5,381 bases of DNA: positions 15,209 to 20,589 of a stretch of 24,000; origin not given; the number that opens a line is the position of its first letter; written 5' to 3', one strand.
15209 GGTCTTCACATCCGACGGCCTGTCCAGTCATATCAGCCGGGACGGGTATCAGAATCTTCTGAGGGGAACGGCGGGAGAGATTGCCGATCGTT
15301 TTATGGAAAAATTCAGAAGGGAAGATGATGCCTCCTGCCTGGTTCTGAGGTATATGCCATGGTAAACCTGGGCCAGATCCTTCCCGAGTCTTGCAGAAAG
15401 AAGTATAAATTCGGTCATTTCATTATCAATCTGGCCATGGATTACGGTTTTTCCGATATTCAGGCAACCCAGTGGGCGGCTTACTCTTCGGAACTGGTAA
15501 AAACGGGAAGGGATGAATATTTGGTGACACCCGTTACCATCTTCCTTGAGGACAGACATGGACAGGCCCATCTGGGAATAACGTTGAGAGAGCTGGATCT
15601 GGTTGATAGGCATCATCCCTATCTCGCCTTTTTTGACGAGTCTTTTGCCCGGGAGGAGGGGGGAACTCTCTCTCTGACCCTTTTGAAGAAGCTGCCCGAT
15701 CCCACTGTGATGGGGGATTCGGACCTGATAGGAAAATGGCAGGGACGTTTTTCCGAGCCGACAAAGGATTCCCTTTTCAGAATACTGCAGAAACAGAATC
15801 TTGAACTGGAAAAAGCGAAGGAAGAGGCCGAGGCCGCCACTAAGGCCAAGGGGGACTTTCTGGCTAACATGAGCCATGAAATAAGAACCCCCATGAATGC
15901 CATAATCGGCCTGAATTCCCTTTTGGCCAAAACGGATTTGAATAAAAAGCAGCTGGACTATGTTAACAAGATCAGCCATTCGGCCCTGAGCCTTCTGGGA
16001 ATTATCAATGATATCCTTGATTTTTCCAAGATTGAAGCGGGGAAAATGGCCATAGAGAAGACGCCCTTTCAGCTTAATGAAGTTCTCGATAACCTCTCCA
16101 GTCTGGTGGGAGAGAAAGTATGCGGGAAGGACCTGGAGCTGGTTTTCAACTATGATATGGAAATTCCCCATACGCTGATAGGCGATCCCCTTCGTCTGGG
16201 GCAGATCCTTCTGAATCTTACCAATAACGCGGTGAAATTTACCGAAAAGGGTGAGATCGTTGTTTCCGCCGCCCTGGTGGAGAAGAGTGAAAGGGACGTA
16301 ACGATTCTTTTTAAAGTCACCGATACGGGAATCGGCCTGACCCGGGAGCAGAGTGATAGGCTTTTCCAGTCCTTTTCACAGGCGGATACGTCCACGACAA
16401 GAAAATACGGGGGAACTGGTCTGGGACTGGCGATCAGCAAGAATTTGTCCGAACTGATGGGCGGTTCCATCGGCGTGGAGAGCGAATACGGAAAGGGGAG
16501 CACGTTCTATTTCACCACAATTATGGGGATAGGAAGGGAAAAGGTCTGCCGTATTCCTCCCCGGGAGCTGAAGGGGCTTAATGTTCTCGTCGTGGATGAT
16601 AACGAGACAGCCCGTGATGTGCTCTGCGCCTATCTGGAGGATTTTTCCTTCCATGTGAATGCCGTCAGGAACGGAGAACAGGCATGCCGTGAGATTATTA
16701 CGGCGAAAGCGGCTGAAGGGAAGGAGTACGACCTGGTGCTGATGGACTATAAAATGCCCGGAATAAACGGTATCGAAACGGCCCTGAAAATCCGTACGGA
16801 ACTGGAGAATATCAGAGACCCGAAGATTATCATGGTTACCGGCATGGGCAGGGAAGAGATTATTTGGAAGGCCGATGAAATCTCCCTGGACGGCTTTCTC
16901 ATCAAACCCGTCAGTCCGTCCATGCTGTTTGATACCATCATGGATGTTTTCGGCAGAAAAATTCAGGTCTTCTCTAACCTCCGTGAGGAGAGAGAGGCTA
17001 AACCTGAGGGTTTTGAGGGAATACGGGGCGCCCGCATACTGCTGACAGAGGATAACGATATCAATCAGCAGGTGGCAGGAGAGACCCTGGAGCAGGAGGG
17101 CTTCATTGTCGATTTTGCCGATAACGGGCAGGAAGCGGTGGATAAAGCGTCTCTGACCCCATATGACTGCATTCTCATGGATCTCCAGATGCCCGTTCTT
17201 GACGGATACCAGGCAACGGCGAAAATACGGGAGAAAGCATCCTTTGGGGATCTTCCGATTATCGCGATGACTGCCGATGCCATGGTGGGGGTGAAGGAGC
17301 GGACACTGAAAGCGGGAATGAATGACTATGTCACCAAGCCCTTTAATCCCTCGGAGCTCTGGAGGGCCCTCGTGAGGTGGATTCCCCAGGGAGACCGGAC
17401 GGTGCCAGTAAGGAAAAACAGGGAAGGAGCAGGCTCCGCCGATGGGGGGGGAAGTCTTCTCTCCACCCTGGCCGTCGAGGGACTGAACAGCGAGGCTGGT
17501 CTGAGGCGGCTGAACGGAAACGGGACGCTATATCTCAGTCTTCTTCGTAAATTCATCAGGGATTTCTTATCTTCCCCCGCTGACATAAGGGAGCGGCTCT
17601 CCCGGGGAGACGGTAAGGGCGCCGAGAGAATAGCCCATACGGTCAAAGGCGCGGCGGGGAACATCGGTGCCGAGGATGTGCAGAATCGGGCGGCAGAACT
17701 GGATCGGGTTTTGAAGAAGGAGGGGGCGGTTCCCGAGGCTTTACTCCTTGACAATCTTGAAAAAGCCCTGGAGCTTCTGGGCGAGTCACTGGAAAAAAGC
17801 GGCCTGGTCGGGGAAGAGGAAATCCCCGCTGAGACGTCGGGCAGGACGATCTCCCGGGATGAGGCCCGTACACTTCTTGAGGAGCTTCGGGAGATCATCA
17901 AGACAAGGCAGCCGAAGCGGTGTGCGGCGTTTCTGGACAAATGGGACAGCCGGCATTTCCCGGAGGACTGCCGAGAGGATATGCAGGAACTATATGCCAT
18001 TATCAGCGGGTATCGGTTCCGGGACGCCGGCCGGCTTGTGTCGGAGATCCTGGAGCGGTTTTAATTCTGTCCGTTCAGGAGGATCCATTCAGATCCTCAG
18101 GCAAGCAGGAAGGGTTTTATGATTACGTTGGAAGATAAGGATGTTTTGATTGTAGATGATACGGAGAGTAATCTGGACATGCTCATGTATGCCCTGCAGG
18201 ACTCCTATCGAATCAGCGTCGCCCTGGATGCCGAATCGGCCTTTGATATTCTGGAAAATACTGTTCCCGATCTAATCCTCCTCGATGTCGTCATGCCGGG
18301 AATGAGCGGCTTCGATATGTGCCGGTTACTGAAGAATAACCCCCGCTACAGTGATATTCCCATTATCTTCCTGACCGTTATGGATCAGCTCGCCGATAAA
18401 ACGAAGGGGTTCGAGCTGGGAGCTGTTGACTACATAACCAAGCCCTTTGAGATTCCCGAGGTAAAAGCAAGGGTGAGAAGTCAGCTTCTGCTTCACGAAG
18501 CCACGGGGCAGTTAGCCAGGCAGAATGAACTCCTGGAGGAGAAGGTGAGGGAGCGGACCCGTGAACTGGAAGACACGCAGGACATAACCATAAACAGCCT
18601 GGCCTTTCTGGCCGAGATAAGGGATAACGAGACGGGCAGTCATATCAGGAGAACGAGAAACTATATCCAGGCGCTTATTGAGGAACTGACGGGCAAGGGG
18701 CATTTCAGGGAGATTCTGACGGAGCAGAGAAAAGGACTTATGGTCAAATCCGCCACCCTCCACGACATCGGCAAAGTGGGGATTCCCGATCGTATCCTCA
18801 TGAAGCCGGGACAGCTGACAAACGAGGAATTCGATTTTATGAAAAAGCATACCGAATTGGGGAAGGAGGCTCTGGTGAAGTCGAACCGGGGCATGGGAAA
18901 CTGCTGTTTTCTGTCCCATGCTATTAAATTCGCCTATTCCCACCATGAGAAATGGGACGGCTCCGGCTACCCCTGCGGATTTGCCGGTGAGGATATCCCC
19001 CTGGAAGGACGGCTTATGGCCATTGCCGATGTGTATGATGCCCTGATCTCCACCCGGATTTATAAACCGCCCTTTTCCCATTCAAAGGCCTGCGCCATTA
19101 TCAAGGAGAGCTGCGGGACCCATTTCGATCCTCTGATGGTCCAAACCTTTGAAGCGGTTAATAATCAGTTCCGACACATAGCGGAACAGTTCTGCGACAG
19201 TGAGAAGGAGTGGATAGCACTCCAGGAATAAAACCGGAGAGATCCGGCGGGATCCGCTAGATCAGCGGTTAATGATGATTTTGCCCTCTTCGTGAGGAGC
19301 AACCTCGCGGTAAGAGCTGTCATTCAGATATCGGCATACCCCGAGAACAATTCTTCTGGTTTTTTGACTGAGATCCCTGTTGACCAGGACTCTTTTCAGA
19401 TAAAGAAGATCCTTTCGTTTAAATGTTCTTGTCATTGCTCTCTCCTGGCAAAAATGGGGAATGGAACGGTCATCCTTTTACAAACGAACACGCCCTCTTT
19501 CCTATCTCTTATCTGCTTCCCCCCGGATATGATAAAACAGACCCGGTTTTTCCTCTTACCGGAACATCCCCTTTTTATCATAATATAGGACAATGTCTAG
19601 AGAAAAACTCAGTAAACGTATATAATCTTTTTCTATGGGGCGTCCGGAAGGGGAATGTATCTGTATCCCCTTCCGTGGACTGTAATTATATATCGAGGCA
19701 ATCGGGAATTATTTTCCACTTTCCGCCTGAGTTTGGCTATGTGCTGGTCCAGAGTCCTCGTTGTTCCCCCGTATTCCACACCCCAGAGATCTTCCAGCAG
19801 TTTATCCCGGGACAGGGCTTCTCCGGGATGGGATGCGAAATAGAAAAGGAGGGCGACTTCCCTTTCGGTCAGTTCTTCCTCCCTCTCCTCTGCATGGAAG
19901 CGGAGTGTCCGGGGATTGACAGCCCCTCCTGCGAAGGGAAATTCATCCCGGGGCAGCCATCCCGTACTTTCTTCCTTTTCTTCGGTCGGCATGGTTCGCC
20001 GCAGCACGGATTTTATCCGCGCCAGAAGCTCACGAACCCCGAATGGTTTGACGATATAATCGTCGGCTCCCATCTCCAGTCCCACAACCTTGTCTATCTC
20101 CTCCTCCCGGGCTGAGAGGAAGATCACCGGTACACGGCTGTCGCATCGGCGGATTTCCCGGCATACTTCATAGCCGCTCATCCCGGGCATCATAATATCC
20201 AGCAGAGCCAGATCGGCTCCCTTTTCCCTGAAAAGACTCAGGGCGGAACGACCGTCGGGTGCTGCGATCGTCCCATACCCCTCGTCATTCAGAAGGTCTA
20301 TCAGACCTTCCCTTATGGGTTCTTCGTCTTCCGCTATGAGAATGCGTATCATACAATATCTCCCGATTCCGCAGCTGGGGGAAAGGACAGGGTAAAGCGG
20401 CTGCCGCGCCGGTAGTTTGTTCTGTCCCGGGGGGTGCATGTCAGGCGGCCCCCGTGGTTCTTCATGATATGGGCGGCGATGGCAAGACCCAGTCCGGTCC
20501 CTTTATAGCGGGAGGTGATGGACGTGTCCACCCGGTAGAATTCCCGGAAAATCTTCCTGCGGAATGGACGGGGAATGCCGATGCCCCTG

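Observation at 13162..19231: Stressosome (RsbR-S-T-X) cassette with no sigma-B arm, joined by overlapping codons to a hybrid-kinase phosphorelay and an HD-GYP regulator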

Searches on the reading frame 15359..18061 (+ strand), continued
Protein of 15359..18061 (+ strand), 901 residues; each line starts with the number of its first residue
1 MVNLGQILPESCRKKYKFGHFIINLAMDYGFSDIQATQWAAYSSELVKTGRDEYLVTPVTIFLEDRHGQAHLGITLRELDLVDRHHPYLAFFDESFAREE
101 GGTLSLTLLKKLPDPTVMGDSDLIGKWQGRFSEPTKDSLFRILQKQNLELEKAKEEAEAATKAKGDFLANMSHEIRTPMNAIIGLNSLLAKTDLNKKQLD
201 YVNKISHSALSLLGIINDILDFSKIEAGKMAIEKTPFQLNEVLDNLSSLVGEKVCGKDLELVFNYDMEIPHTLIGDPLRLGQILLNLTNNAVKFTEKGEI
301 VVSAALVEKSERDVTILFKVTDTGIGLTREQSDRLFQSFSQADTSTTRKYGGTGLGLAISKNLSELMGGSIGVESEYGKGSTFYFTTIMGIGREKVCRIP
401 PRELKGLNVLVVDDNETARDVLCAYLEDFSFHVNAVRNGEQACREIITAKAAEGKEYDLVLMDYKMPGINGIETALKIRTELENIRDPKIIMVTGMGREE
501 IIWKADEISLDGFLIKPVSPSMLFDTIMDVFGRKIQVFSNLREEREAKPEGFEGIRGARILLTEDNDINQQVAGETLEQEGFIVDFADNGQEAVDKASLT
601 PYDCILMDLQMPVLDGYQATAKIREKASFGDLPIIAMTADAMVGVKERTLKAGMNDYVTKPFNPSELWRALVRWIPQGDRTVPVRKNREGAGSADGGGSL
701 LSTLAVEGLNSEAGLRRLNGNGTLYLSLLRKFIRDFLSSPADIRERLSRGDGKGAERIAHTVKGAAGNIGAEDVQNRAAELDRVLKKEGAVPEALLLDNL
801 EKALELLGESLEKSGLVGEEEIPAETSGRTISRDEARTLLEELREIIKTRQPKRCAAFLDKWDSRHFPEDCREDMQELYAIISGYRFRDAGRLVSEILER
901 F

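Call 83: find_encoding_contigs(protein=P0011, flank=7000, max_places=1)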
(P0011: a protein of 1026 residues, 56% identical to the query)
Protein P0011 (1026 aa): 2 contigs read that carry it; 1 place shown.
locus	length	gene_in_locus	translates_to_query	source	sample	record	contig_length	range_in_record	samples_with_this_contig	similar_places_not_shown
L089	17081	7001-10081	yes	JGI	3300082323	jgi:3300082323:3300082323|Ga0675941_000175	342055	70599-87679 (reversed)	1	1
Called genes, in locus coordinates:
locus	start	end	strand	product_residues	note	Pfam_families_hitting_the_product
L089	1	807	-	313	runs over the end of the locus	PF04069:OpuAC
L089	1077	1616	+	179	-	PF22381:Staph_reg_Sar_Rot, PF01047:MarR, PF12802:MarR_2, PF13412:HTH_24 (weak)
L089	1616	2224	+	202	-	PF02525:Flavodoxin_2, PF03358:FMN_red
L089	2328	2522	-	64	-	PF00313:CSD, PF08206:OB_RNB (weak)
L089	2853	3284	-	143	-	-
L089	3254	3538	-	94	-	PF08659:KR, PF13561:adh_short_C2 (weak)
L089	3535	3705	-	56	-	-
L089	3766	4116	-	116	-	-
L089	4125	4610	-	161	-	PF00698:Acyl_transf_1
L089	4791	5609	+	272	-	PF00989:PAS, PF08448:PAS_4, PF13426:PAS_9, PF01740:STAS, PF13466:STAS_2 (weak)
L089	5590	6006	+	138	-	PF01740:STAS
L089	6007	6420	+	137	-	PF13581:HATPase_c_2, PF02518:HATPase_c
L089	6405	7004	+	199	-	PF07228:SpoIIE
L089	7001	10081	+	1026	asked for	PF00512:HisKA, PF02518:HATPase_c, PF00072:Response_reg, PF01627:Hpt (weak)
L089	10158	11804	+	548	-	PF05228:CHASE4, PF00672:HAMP (weak), PF00990:GGDEF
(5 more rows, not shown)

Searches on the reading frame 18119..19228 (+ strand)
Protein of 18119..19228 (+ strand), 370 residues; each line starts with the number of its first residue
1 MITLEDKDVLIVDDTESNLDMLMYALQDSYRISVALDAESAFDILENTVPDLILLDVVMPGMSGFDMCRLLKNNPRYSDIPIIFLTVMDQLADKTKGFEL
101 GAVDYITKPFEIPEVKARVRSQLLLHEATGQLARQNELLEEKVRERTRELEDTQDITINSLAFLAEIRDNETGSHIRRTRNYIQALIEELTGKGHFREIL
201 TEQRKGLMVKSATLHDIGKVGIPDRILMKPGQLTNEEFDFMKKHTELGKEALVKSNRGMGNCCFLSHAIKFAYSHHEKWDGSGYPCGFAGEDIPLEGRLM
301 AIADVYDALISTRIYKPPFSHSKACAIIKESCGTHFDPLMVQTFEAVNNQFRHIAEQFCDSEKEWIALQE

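Call 5: search_protein_families(library=pfam, proteins=[window:18119-19228:+], max_evalue=0.01)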
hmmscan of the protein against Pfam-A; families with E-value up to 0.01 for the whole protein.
window:18119-19228:+ (370 aa): 3 families
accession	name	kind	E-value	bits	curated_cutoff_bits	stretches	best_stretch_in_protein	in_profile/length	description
PF13487.12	HD_5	-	1.7e-31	109.7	27.2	1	201-338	34-168/170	HD domain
PF00072.30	Response_reg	-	1.7e-25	89.8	30.2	1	9-119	1-110/111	Response regulator receiver domain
PF01966.28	HD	-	2.8e-14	53.8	22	1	173-308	2-115/116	HD domain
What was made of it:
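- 18119..19231 (+): Response regulator: REC (aa 9-119) plus HD-GYP phosphodiesterase domain (aa 173-338) with HDIGK and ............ Pfam Response_reg 1.7e-25 and HD_5 1.7e-31 (call 5).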

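Call 6: search_protein_families(library=ncbifam, proteins=[window:18119-19228:+], max_evalue=0.01)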
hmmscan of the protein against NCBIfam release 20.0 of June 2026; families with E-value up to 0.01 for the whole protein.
window:18119-19228:+ (370 aa): 95 families (the best 25 are shown)
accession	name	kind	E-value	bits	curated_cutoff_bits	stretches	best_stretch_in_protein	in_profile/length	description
NF053512.1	nitric_RR_NosR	exception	3.8e-41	141.5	400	1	9-356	1-362/422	response regulator c-di-GMP phosphodiesterase, NosR family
NF007135.0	PRK09581.1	equivalog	1.4e-32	113.1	474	1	8-146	4-143/457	PleD family two-component system response regulator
NF053854.1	RespRegPhoBBctds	equivalog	1.8e-30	106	270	1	9-131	1-123/225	two-component system response regulator PhoB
TIGR02154.1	PhoB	equivalog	3.7e-30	104.9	296.2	1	7-124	3-121/226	phosphate regulon transcriptional regulator PhoB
NF008296.0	PRK11083.1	equivalog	3.9e-28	98.4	273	1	7-127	4-122/228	two-component system response regulator CreB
NF040534.1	resp_reg_YycF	equivalog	3.8e-27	95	340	1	7-144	1-136/231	response regulator YycF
NF045944.1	ResRegRpaBCyano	equivalog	1.7e-26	93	330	1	10-125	1-114/229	response regulator transcription factor RpaB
NF040689.1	MtrAB_MtrA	equivalog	3.1e-25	88.8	300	1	9-131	1-121/219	MtrAB system response regulator MtrA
NF033117.2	vanR_ACDEGLN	exception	4.9e-23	81.9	350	1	9-132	1-122/226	VanR-ABDEGLN family response regulator transcription factor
TIGR01387.1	cztR_silR_copR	subfamily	1.1e-22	80.8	279.2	1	9-179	1-170/218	heavy metal response regulator transcription factor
NF007982.1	PRK10710.1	equivalog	9.9e-21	74.4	380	1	5-157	6-157/235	envelope stress response regulator BaeR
NF041733.1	resp_reg_CseB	equivalog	1e-20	74.1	350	1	8-151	2-143/228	two-component system response regulator CseB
NF007005.1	PRK09468.1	equivalog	1.3e-19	70.6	331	1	6-125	3-121/237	osmolarity response regulator transcription factor OmpR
NF007546.0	PRK10161.1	equivalog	2.1e-19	70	471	1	8-121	4-118/229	phosphate response regulator transcription factor PhoB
NF041734.1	resp_reg_RppA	equivalog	2.2e-19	69.7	250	1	9-121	3-116/229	two-component system response regulator RppA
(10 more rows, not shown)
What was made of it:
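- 18119..19231 (+): NCBIfam NosR-family c-di-GMP PDE 3.8e-41 (call 6).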

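Call 91: search_solved_structures(query=window:18119-19228:+, max_evalue=1e-10, show_alignments=2)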
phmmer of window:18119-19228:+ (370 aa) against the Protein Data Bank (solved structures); distinct sequences matched with E-value up to 1e-10: 95 (the best 60 are shown).
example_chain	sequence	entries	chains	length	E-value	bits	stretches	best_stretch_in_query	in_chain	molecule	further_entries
4r8z_A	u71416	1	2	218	1.8e-57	198.2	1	146-361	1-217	Cyclic di-GMP phosphodiesterase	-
4mcw_A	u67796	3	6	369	3.7e-38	134.7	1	151-353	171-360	Metal dependent phosphohydrolase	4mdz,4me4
9g85_A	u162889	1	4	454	1.6e-33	119.5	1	9-124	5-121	Response regulator PleD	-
2wb4_A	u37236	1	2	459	1.6e-33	119.4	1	9-124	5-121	DIGUANYLATE CYCLASE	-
9g86_A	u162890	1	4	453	1.7e-33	119.4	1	9-124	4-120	Response regulator PleD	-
1w25_A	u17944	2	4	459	1.8e-33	119.3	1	9-124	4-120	STALKED-CELL DIFFERENTIATION CONTROLLING PROTEIN | RESPONSE REGULATOR PLED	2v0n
5z7c_A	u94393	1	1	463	1.9e-25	92.9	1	208-344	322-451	3'3'-cGAMP-specific phosphodiesterase 3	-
9dvt_R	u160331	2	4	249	1.4e-23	86.7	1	9-140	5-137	DNA-binding dual master transcriptional regulator RpaA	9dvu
2zwm_A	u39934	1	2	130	4.9e-23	84.9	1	6-123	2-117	Transcriptional regulatory protein yycF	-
3f6p_A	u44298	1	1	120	6.9e-23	84.5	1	6-123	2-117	Transcriptional regulatory protein yycF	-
1mvo_A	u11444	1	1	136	7e-23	84.5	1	6-127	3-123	PhoP response regulator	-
9ji3_J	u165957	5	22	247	9.9e-21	77.4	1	6-125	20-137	DNA-binding response regulator | Possible two component system response transcriptional positive regulator PhoP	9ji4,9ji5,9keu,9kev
3r0j_A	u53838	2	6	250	1e-20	77.3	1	6-125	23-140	POSSIBLE TWO COMPONENT SYSTEM RESPONSE TRANSCRIPTIONAL POSITIVE REGULATOR PHOP | Response regulator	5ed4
2oqr_A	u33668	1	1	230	3.1e-20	75.7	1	8-123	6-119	Sensory transduction protein regX3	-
3nhz_A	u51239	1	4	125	1.1e-19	74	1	8-124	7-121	Two component system transcriptional regulator mtrA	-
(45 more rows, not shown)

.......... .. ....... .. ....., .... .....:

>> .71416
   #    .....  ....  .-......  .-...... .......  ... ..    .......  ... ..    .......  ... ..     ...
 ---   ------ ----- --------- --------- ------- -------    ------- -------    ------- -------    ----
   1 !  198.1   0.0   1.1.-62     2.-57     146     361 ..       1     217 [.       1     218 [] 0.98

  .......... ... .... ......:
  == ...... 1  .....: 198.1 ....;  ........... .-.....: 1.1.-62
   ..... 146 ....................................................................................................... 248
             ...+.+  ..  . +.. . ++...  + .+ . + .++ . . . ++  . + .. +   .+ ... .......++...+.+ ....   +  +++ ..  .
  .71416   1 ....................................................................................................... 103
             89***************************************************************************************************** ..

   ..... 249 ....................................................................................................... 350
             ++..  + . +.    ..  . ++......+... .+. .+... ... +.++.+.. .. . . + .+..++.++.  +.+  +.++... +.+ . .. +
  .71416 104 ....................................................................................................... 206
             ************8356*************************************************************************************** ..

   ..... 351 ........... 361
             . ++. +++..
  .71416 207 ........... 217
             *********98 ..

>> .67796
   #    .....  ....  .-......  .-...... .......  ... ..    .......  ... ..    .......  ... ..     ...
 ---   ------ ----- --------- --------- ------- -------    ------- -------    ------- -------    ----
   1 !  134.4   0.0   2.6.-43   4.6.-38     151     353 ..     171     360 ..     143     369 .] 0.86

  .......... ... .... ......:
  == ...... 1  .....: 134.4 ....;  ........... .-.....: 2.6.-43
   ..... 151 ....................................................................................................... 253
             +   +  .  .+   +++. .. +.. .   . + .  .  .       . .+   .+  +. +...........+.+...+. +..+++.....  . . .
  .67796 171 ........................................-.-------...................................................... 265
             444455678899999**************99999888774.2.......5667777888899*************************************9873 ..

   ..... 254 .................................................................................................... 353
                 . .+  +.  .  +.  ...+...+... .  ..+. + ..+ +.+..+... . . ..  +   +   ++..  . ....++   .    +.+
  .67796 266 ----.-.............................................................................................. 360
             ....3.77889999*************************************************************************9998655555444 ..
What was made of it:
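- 18119..19231 (+): PDB PA4781 4r8z at 1.8e-57 and PmGH 4mcw at 3.7e-38 (call 91).
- On HD-GYP c-di-GMP phosphodiesterases: HDIGK and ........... align to PA4781 (4r8z, 1.8e-57) and PmGH (4mcw) (call 91).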

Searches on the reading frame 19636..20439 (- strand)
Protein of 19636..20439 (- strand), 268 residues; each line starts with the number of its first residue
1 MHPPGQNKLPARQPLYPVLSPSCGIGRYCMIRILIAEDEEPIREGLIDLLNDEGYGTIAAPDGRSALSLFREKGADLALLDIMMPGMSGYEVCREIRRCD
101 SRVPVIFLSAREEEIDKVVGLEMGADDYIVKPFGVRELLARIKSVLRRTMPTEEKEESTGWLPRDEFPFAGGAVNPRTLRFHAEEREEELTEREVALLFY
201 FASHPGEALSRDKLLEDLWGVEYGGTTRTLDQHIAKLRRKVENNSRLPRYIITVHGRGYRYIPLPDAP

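Call 12: search_protein_families(library=pfam, proteins=[window:19636-20439:-], max_evalue=0.001)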
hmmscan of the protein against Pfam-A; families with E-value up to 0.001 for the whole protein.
window:19636-20439:- (268 aa): 2 families
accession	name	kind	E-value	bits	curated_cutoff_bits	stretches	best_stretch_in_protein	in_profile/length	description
PF00072.30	Response_reg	-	8.5e-31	106.9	30.2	1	33-143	1-111/111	Response regulator receiver domain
PF00486.34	Trans_reg_C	-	3.6e-25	88.3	26.2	1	187-260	3-76/77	Transcriptional regulatory protein, C terminal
